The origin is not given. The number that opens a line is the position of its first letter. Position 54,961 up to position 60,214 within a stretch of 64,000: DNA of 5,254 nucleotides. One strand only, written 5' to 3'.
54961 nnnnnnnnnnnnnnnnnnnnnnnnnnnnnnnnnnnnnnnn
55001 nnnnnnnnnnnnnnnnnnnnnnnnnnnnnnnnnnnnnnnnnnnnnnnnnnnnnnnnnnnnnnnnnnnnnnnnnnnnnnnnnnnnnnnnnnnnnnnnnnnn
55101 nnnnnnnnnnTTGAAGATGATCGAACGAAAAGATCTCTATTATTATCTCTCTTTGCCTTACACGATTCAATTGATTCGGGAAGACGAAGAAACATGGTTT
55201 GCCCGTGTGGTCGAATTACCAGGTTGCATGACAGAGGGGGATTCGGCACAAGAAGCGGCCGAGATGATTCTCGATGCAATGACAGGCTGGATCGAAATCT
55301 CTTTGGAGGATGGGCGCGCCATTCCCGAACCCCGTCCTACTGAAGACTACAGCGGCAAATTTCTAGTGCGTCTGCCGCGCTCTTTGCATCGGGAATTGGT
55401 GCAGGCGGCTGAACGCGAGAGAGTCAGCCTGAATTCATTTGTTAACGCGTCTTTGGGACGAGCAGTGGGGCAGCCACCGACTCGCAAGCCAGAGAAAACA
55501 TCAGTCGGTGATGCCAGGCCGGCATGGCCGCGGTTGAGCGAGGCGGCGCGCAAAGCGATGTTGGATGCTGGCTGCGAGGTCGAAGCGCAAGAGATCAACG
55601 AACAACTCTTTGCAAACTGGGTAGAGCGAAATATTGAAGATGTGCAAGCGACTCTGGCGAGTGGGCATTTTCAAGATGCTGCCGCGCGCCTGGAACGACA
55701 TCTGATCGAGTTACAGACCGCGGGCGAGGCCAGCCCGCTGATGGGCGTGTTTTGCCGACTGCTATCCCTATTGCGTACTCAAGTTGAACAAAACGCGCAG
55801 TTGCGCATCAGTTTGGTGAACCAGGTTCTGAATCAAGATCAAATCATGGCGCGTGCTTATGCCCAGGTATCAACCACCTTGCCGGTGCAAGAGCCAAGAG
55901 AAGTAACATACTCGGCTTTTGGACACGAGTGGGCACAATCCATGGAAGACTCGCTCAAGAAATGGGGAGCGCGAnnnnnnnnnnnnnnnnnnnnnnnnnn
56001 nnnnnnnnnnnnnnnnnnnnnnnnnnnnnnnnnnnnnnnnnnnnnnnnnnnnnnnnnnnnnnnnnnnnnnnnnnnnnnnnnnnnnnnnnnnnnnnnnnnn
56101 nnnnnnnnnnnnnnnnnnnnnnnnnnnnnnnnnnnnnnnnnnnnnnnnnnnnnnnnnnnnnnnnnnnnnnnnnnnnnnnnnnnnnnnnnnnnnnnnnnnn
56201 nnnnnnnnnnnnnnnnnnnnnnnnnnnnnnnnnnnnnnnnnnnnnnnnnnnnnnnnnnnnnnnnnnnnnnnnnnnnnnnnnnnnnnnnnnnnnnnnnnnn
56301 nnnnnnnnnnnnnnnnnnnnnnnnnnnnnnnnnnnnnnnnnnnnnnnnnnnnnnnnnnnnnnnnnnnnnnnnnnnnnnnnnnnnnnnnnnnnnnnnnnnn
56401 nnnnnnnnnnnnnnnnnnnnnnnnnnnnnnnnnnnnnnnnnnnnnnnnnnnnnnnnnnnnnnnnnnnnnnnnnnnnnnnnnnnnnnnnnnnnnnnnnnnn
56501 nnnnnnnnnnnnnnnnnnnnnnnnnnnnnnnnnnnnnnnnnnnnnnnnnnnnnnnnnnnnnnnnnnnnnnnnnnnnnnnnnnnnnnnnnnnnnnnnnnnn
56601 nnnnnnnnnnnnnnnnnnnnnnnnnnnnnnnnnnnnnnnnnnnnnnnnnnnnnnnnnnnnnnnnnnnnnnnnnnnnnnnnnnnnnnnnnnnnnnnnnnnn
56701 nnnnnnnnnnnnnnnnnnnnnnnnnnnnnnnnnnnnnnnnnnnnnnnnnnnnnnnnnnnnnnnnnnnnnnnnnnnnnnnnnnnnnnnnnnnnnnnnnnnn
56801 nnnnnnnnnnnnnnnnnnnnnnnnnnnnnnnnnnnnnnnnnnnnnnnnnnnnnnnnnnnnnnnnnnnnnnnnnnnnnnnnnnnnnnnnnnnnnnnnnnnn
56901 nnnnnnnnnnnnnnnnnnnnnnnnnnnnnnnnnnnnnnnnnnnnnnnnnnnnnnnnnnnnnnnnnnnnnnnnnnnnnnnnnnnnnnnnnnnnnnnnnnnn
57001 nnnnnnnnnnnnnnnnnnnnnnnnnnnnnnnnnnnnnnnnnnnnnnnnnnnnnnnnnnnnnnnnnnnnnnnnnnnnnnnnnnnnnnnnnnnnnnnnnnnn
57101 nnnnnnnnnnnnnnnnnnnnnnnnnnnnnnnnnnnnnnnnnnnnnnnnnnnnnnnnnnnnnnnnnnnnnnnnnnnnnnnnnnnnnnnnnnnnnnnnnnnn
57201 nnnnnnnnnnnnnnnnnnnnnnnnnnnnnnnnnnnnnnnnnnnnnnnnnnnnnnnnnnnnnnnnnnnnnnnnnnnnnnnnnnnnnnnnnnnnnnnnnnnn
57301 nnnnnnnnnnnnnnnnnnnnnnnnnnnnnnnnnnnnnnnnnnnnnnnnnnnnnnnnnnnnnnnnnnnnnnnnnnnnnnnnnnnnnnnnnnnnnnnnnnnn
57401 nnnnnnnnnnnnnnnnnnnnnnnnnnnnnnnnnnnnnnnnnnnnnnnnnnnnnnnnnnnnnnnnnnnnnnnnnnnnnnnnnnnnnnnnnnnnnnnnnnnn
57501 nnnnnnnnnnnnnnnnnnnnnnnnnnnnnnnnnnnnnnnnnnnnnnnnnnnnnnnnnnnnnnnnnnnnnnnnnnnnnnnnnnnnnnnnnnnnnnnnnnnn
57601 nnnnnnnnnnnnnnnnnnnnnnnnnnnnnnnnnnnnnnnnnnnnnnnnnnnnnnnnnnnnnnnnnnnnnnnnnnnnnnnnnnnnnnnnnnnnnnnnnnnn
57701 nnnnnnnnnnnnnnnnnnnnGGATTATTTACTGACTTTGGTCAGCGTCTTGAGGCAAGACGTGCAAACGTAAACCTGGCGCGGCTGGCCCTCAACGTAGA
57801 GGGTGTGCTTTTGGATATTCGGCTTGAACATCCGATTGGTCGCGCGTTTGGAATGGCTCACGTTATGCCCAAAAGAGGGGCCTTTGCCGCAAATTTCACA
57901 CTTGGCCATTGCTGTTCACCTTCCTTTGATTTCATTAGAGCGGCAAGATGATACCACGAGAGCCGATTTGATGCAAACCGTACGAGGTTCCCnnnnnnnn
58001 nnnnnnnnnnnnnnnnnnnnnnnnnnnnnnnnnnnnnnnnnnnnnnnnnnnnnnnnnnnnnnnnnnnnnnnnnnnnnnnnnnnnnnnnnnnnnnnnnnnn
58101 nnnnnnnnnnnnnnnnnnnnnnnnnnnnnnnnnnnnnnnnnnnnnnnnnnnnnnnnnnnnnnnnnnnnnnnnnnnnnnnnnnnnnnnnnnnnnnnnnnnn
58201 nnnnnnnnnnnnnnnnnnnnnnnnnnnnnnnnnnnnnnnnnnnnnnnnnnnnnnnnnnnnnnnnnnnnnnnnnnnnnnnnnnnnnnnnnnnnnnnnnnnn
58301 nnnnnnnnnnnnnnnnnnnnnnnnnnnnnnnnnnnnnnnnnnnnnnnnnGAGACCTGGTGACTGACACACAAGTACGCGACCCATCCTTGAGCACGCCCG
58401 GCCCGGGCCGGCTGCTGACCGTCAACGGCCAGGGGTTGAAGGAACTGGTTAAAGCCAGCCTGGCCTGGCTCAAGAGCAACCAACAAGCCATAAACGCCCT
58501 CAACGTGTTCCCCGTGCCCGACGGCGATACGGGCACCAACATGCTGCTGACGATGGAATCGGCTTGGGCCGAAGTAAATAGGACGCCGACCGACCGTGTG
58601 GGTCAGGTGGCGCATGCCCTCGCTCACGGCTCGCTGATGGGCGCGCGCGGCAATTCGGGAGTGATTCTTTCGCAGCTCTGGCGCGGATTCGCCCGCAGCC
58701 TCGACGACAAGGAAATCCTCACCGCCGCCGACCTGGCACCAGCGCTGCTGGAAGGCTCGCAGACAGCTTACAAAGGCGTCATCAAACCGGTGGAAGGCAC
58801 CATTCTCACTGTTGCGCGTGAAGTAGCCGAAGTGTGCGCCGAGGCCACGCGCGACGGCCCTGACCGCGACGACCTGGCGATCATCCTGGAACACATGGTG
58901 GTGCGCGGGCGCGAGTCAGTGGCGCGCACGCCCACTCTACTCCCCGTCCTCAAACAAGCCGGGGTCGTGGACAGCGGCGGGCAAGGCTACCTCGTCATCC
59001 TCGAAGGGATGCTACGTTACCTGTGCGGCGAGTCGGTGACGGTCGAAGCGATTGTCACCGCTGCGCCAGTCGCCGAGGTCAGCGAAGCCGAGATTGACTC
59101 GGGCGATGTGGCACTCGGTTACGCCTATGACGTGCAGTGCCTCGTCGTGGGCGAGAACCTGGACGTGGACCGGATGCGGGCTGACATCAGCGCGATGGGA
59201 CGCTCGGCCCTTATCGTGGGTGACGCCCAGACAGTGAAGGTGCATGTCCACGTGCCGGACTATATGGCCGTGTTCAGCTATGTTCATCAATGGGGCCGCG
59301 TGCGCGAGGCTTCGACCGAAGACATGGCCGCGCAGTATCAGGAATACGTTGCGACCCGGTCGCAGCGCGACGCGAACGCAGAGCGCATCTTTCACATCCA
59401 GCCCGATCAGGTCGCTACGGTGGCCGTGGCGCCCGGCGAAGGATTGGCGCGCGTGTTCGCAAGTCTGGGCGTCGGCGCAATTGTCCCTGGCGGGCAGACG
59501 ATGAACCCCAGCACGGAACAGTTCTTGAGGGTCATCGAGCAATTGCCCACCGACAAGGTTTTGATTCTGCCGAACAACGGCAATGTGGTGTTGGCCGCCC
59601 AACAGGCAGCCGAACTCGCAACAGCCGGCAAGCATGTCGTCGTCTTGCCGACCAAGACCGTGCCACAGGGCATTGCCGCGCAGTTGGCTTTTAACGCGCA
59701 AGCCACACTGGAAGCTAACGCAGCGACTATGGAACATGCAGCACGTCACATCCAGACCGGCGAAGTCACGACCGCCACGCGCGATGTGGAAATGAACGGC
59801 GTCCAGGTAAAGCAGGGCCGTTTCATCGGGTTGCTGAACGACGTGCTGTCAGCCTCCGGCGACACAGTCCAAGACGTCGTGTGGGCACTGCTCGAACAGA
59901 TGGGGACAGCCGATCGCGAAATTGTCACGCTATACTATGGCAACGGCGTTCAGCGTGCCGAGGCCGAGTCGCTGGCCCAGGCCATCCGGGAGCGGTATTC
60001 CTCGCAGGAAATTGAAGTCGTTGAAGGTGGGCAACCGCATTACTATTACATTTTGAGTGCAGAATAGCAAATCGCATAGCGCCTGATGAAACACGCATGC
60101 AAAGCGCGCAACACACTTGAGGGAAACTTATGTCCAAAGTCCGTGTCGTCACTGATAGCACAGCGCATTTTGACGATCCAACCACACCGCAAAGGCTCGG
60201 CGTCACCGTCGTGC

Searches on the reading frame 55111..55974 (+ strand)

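Call 31: search_protein_families(library=pfam, proteins=[window:55111-55974:+], max_evalue=0.0001)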
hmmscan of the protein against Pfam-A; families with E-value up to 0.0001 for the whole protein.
window:55111-55974:+ (288 aa): 3 families
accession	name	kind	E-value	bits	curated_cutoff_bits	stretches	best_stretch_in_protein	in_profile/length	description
PF05534.18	HicB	-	1e-12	48.2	21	1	70-113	6-49/51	HicB family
PF15919.11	HicB_lk_antitox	-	6.8e-09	36.4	27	1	17-80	1-64/123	HicB_like antitoxin of bacterial toxin-antitoxin system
PF21748.3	UPF0150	-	2e-06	28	27.3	1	23-72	15-64/64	UPF0150-like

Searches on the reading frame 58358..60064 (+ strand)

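Call 31: search_protein_families(library=pfam, proteins=[window:58358-60064:+], max_evalue=0.0001)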
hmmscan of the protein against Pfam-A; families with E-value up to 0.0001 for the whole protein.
window:58358-60064:+ (569 aa): 3 families
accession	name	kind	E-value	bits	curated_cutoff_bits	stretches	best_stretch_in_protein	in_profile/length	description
PF13684.11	FakA-like_C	-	1.3e-76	257.2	23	1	353-569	1-216/216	Fatty acid kinase subunit A-like, C-terminal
PF02734.22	Dak2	-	7.5e-40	137.1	27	1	52-219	1-173/174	DAK2 domain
PF21645.3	FakA-like_M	-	3.3e-15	56.1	24.9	1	255-329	2-79/80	Fatty acid kinase subunit A-like, middle domain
